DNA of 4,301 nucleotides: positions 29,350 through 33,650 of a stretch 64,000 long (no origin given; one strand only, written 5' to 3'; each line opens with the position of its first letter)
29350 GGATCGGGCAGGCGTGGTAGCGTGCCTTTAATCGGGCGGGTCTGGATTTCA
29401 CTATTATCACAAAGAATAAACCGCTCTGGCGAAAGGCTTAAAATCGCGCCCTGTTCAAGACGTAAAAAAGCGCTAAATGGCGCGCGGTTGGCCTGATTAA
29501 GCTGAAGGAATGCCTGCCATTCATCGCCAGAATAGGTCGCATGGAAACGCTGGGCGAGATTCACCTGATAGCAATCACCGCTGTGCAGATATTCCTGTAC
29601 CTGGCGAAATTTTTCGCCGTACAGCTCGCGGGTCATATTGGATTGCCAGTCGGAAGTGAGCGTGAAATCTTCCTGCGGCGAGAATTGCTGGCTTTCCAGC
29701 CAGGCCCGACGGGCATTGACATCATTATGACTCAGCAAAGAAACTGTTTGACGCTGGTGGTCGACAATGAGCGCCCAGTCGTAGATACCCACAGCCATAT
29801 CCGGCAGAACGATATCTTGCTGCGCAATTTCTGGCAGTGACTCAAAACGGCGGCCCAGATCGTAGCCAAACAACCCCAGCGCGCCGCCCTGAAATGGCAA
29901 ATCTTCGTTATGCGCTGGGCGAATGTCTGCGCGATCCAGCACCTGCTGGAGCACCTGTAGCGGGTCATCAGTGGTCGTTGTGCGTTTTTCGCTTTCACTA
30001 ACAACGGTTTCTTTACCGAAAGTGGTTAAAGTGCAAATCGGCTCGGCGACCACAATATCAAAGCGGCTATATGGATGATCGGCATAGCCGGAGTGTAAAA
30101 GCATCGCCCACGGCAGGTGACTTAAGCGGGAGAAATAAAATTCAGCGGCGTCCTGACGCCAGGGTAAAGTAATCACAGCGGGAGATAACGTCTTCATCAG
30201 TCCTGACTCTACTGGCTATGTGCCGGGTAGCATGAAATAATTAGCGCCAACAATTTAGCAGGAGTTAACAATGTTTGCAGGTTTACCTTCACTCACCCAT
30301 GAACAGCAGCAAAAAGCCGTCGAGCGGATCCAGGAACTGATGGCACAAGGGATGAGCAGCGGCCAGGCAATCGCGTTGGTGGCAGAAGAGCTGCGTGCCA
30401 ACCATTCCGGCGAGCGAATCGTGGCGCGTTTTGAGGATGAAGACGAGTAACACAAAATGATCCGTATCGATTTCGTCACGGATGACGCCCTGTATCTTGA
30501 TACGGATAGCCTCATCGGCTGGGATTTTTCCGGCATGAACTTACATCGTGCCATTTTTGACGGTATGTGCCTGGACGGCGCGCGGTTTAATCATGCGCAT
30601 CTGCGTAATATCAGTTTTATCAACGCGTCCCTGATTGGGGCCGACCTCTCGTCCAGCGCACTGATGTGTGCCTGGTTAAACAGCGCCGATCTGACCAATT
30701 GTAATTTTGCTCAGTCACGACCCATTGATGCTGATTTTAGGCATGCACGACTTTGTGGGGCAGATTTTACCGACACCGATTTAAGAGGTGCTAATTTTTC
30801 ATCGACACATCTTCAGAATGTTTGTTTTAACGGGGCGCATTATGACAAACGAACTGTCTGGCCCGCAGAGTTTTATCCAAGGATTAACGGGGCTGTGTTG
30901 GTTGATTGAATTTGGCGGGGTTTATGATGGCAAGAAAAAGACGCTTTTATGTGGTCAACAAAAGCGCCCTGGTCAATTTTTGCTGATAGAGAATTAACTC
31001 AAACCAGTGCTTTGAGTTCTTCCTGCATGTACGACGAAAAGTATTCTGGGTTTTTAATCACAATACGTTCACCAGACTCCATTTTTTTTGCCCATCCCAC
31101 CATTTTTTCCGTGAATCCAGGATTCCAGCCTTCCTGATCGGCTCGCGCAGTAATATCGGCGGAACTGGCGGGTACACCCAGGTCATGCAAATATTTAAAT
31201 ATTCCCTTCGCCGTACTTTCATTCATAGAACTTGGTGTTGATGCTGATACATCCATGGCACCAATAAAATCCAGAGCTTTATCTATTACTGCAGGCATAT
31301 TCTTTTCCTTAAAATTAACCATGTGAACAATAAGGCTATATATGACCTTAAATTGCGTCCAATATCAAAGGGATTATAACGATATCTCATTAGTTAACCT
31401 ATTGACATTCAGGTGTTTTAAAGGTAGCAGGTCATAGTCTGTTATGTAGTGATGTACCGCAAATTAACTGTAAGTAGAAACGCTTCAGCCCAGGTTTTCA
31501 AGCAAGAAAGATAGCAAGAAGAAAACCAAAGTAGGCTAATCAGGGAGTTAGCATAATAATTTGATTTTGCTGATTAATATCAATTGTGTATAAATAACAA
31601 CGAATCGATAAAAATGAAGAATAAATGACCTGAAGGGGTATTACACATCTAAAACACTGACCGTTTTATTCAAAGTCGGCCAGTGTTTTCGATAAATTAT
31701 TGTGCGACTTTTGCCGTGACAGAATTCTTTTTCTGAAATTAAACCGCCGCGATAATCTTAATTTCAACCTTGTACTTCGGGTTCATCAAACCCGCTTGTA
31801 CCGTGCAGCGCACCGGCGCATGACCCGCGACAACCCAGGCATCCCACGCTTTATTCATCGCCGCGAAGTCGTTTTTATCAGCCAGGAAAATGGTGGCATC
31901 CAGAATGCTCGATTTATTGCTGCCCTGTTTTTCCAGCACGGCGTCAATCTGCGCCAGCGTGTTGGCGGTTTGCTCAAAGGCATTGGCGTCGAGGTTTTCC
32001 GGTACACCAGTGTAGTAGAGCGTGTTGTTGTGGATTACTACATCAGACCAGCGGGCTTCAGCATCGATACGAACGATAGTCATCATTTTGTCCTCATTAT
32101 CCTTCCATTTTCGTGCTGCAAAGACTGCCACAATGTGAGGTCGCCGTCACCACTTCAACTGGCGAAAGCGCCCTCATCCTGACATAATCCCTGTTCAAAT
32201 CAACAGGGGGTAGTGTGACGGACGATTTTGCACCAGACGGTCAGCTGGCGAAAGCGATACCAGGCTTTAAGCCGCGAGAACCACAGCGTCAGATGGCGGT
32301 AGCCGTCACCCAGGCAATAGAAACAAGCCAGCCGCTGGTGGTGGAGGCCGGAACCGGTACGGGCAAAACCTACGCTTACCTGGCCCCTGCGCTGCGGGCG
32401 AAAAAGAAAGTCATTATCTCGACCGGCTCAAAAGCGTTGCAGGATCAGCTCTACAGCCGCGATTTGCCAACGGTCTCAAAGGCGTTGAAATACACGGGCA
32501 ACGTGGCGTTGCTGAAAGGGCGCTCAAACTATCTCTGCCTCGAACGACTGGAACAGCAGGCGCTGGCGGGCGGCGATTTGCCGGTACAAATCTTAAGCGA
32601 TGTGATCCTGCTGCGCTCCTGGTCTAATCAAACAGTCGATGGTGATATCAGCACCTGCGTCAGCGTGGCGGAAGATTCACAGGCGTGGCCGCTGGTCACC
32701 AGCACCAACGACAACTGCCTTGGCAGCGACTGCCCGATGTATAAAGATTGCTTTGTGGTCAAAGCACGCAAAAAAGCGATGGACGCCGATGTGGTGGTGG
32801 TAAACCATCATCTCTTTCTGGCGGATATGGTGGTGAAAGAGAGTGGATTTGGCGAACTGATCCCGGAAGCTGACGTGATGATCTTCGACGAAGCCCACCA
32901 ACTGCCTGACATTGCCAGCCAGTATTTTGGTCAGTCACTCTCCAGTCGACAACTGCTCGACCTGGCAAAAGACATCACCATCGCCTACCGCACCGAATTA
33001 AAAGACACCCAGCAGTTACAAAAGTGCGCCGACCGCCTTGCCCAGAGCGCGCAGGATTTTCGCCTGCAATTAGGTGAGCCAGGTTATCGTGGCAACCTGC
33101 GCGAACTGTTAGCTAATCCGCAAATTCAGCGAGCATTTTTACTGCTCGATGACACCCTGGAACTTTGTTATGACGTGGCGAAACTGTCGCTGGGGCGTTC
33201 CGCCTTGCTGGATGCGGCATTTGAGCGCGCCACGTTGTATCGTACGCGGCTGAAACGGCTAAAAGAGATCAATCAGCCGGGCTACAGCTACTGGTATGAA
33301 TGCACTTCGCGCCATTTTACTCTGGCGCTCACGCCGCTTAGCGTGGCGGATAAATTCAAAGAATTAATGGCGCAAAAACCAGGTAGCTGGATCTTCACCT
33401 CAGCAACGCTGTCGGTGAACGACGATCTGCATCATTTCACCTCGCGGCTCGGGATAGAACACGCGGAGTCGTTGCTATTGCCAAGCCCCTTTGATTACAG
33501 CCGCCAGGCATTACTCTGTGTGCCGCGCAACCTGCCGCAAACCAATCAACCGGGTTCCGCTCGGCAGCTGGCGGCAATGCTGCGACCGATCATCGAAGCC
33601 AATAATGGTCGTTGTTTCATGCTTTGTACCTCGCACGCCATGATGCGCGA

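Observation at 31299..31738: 440-bp AT-rich spacer with no assignable gene between yoaC and yoaB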

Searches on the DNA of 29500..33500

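Call 5: search_rna_families(source=window, start=29500, end=33500, threshold=evalue, max_evalue=10)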
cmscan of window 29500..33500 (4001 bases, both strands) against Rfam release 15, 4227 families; matches with E-value up to 10: 1.
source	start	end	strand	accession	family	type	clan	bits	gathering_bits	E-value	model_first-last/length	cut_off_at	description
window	32843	32911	+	RF01134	sR30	Gene; snRNA; snoRNA; CD-box;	-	13.9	38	4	1-57/57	no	Small nucleolar RNA sR30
